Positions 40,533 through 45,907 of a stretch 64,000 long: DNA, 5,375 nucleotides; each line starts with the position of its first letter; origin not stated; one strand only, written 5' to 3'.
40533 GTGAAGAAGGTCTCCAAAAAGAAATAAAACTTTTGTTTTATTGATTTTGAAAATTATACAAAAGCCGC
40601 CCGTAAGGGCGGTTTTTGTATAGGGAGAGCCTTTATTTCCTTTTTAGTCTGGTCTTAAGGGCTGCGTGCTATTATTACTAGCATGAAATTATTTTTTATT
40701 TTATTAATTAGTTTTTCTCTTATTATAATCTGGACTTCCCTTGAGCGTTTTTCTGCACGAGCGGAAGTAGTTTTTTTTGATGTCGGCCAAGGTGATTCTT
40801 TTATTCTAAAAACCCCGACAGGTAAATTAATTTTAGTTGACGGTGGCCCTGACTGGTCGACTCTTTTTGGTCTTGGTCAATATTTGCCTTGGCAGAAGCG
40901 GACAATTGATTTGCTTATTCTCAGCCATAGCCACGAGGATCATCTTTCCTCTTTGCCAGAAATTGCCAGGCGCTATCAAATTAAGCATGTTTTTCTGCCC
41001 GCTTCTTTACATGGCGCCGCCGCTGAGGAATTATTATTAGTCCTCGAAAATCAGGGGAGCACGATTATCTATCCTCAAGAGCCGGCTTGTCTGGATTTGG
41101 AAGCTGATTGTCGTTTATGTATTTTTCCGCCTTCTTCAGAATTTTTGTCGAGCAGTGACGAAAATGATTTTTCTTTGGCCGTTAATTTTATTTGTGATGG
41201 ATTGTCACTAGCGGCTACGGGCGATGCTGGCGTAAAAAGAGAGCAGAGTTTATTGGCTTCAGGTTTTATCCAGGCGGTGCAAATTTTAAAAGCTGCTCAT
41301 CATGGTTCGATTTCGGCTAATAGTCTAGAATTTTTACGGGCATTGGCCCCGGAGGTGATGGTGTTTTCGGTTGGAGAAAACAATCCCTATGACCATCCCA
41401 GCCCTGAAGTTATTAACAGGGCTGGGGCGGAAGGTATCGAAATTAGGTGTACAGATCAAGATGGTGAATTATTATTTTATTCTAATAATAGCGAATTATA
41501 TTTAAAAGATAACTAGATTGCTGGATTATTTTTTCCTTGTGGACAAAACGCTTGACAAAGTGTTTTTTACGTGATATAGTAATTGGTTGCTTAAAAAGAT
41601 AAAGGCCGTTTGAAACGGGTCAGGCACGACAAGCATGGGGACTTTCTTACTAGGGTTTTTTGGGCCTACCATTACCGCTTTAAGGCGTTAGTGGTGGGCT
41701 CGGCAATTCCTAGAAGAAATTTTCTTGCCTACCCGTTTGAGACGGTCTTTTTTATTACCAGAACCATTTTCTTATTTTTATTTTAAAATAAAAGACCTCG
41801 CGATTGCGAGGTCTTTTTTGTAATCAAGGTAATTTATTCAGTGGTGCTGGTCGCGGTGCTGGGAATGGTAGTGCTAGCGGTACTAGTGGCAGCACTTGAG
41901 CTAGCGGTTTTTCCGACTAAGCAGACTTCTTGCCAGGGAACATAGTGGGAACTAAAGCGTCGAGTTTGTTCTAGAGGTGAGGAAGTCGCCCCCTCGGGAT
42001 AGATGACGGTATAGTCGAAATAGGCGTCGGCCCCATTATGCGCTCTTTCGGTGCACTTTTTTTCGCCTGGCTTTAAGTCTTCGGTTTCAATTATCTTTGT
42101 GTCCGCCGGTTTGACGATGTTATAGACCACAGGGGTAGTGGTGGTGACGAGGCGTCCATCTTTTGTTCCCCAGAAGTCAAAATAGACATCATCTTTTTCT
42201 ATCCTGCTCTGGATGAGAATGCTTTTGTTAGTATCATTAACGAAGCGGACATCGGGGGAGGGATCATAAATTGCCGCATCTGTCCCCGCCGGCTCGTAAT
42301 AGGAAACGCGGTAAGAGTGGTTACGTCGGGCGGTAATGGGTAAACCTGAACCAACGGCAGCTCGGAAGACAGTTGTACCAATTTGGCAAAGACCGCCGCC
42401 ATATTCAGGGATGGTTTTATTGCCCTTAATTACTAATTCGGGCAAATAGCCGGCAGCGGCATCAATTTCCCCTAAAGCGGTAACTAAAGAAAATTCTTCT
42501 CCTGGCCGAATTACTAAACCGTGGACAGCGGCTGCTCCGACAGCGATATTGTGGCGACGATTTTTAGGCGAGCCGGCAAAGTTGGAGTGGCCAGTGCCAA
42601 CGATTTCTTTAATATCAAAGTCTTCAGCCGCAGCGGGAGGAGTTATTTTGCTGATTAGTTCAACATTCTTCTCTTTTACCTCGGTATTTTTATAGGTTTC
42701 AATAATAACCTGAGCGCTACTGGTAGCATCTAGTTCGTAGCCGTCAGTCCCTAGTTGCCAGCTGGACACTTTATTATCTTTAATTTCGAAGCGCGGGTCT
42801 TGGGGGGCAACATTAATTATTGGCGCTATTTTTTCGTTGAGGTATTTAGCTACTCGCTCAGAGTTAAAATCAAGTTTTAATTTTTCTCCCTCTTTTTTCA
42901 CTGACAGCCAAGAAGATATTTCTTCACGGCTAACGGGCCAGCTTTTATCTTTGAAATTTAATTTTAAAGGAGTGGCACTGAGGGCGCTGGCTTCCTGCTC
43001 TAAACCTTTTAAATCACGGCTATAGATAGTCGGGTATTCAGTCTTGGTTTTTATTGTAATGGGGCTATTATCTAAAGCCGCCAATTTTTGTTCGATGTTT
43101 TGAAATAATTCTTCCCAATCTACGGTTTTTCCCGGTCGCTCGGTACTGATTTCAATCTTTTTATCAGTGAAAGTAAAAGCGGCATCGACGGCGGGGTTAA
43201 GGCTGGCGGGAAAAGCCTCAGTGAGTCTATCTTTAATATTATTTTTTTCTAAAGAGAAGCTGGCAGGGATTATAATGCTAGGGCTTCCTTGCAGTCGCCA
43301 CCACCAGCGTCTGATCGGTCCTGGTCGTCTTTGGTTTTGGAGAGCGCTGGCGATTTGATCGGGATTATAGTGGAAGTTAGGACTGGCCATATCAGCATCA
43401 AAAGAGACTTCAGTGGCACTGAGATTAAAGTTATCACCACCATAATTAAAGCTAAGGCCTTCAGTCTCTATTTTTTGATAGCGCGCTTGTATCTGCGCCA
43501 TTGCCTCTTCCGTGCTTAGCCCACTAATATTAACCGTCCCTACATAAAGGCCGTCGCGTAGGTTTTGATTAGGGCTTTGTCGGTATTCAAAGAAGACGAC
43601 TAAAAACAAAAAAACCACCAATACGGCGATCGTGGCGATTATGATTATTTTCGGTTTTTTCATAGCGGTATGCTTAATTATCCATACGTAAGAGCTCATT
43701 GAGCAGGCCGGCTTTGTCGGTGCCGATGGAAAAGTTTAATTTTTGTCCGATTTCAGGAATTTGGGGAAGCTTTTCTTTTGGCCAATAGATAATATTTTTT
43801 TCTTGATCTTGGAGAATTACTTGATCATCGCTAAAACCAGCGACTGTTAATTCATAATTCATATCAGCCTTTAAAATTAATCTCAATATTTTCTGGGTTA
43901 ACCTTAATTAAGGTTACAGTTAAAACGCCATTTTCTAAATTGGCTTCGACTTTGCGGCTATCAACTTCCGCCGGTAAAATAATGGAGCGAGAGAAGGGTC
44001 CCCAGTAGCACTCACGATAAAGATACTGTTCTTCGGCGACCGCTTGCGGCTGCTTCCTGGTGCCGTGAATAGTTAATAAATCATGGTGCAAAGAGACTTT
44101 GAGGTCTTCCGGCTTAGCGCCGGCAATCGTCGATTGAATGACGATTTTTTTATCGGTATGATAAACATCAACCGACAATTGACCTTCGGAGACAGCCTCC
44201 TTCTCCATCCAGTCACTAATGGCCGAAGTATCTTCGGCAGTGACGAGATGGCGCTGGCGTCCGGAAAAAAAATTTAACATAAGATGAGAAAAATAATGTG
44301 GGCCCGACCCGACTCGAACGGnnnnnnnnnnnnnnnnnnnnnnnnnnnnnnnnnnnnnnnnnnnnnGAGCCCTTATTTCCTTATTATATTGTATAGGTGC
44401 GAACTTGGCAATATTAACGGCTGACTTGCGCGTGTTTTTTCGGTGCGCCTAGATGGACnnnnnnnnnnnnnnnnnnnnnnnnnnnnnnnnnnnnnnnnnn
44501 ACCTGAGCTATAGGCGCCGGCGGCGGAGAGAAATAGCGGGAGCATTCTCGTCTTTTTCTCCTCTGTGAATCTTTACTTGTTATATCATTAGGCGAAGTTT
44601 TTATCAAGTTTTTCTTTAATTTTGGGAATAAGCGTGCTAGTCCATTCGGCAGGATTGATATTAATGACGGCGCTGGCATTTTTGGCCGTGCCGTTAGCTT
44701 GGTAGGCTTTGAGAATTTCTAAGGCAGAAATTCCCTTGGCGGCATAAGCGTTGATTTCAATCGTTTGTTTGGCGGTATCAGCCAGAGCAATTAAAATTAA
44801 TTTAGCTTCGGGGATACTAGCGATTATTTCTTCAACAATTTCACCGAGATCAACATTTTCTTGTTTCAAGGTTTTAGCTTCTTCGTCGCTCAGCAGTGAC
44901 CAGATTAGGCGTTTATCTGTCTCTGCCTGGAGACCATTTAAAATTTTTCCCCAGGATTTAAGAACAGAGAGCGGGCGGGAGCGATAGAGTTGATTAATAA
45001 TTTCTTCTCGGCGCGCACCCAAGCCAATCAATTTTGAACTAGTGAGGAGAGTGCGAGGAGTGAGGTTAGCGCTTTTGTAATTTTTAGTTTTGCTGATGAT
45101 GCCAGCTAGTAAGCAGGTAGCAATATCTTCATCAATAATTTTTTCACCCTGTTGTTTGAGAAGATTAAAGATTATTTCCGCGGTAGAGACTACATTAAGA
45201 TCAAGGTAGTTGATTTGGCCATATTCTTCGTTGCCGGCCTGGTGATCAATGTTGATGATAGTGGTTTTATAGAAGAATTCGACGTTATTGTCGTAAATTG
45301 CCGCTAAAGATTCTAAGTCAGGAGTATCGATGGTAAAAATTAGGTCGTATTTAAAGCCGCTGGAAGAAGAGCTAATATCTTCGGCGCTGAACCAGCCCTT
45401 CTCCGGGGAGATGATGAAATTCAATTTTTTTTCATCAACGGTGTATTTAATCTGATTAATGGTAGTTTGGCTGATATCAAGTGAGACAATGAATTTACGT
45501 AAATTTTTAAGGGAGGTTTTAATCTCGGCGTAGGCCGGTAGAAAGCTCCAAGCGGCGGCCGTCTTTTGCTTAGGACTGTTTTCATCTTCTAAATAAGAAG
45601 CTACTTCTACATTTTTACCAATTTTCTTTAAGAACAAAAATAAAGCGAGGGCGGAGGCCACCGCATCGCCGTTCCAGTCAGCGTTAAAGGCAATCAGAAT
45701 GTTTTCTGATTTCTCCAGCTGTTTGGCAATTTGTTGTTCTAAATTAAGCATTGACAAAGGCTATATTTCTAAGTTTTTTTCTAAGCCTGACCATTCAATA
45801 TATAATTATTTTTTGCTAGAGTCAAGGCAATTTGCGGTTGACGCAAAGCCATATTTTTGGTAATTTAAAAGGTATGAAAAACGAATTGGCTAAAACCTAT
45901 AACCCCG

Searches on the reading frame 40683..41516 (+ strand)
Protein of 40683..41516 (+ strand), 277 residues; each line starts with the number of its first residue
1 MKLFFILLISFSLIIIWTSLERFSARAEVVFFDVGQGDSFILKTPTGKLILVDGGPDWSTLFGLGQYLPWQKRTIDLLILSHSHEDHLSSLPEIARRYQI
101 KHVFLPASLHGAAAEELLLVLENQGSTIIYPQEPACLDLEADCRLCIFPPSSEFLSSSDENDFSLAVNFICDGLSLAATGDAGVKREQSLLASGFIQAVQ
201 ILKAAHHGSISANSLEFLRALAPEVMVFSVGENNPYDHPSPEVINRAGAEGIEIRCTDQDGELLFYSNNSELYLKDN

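Call 25: search_protein_families(library=pfam, proteins=[window:40683-41516:+], max_evalue=0.001)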
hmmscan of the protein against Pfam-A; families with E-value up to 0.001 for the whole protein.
window:40683-41516:+ (277 aa): 2 families
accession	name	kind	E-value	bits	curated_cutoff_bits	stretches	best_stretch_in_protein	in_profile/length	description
PF00753.33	Lactamase_B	-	1.6e-12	48.2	22.7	1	33-103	2-72/196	Metallo-beta-lactamase superfamily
PF12706.13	Lactamase_B_2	-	1.9e-05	24.8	27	1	50-116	3-73/200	Beta-lactamase superfamily domain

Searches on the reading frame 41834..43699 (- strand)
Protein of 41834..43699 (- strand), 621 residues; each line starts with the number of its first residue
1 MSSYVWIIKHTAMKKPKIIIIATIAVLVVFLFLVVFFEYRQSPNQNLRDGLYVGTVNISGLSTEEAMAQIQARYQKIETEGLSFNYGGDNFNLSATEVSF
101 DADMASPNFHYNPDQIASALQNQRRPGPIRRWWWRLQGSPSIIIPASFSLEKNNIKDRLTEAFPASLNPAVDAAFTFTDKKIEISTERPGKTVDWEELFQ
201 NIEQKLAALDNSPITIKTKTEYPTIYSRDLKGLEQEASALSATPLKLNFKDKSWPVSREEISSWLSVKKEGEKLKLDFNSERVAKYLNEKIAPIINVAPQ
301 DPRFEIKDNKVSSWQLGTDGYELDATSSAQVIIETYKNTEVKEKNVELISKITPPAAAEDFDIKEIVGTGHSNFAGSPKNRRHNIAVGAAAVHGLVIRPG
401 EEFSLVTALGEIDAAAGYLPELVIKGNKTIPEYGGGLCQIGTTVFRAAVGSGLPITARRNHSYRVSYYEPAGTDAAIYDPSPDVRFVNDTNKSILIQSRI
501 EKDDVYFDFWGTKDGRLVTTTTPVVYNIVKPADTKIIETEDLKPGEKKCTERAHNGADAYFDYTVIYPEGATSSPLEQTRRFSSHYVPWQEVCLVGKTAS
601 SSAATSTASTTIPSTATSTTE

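Call 25: search_protein_families(library=pfam, proteins=[window:41834-43699:-], max_evalue=0.001)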
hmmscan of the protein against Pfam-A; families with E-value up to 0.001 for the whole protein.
window:41834-43699:- (621 aa): 2 families
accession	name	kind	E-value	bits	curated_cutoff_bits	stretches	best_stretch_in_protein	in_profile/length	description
PF04294.18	VanW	-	3.2e-39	133.9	27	1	380-510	1-130/130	VanW like protein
PF12229.13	PG_binding_4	-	1.4e-15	57.9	22.1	1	136-213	38-115/117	Putative peptidoglycan binding domain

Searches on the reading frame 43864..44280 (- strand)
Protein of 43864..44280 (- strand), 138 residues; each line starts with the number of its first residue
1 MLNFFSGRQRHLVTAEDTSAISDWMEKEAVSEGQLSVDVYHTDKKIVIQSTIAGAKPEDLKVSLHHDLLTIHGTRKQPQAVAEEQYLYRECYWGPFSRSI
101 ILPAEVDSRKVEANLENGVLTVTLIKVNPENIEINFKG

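Call 25: search_protein_families(library=pfam, proteins=[window:43864-44280:-], max_evalue=0.001)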
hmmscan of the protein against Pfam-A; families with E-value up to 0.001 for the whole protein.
window:43864-44280:- (138 aa): 2 families
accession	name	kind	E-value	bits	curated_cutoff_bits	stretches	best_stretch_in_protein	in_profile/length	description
PF00011.27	HSP20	-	2.3e-19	69.8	20.8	1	40-131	3-92/102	Hsp20/alpha crystallin family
PF17886.7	ArsA_HSP20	-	1.3e-05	25.1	22.5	1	44-123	2-62/63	HSP20-like domain found in ArsA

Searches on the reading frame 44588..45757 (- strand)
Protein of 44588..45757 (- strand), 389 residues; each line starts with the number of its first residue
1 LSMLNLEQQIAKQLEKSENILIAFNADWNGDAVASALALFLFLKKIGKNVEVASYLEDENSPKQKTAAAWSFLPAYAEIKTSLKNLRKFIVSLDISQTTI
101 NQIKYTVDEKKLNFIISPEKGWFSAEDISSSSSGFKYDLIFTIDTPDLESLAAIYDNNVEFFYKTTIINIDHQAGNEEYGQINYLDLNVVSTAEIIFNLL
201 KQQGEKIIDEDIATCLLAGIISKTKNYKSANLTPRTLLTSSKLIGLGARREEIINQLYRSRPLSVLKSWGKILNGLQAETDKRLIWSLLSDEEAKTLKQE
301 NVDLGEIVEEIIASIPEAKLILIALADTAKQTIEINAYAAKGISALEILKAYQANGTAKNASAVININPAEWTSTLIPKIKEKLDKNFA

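Call 25: search_protein_families(library=pfam, proteins=[window:44588-45757:-], max_evalue=0.001)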
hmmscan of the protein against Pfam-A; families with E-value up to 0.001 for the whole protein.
window:44588-45757:- (389 aa): 1 family
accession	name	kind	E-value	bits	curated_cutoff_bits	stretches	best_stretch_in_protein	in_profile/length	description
PF01368.27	DHH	-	2.3e-15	57.4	28.1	1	20-220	2-125/125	DHH family, N-terminal domain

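Call 45: search_protein_families(library=ncbifam, proteins=[window:44588-45757:-], max_evalue=0.01)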
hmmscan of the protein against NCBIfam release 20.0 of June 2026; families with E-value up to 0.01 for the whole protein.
window:44588-45757:- (389 aa): 4 families
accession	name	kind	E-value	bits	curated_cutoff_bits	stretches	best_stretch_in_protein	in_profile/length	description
NF053633.1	OlncasPapPhNrnA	equivalog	3.5e-11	42.6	350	1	165-366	105-299/317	bifunctional oligoribonuclease/PAP phosphatase NrnA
NF003877.0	PRK05427.1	equivalog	0.00015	21.3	283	1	181-234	107-159/308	manganese-dependent inorganic pyrophosphatase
NF011445.0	PRK14869.2-1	equivalog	0.00061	18.3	483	1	171-235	334-399/548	putative manganese-dependent inorganic diphosphatase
NF011440.0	PRK14869.1-2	equivalog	0.00068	18.4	746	1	173-236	330-393/541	putative manganese-dependent inorganic diphosphatase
